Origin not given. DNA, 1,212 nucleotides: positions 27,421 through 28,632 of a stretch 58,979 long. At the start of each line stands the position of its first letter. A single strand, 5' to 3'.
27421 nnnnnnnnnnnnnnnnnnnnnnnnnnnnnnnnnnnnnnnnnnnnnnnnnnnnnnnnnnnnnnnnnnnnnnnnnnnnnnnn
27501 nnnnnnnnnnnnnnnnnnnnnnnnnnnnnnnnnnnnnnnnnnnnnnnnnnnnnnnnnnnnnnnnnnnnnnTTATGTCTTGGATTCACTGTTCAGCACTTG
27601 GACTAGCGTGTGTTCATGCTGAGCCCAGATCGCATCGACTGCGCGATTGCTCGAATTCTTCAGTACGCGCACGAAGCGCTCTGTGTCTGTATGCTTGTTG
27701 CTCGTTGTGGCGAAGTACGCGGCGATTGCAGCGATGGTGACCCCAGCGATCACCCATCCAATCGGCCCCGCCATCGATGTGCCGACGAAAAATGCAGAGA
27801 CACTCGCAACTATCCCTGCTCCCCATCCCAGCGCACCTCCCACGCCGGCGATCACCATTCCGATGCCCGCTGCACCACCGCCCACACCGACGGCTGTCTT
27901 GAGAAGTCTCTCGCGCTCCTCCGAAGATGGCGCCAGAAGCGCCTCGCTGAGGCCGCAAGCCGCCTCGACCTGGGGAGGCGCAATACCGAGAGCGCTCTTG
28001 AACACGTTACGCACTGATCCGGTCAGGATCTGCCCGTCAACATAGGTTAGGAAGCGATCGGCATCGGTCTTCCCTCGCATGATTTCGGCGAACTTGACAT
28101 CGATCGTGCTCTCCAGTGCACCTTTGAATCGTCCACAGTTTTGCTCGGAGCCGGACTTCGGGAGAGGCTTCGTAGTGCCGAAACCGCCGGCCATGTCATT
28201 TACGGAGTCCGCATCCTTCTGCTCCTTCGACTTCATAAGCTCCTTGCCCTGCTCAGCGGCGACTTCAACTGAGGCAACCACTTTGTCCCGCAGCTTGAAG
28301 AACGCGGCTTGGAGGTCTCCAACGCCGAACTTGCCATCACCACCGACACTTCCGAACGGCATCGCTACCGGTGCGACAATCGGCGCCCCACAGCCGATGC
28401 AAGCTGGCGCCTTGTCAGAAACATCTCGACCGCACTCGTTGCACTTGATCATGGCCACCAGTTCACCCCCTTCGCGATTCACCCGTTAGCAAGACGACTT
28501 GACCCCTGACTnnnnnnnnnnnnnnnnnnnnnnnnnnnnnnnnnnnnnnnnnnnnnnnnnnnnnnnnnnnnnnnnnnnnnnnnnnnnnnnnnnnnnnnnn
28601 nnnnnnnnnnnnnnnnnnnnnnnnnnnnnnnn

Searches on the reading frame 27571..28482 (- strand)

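Call 40: search_protein_families(library=pfam, proteins=[window:27571-28482:-], max_evalue=0.001)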
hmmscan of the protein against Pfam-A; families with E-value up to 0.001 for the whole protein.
window:27571-28482:- (303 aa): 1 family
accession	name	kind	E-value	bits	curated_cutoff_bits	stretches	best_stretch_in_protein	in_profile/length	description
PF13240.11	Zn_Ribbon_1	-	0.00093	19.4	25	1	13-35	1-23/23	zinc-ribbon domain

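Call 89: search_protein_families(library=padloc, proteins=[window:27571-28482:-], max_evalue=0.001)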
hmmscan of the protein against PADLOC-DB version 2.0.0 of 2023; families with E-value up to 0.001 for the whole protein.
window:27571-28482:- (303 aa): 1 family
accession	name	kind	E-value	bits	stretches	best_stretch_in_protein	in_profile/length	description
PDLC03841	LeoBC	-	1.8e-05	22.1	1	74-258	327-496/601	-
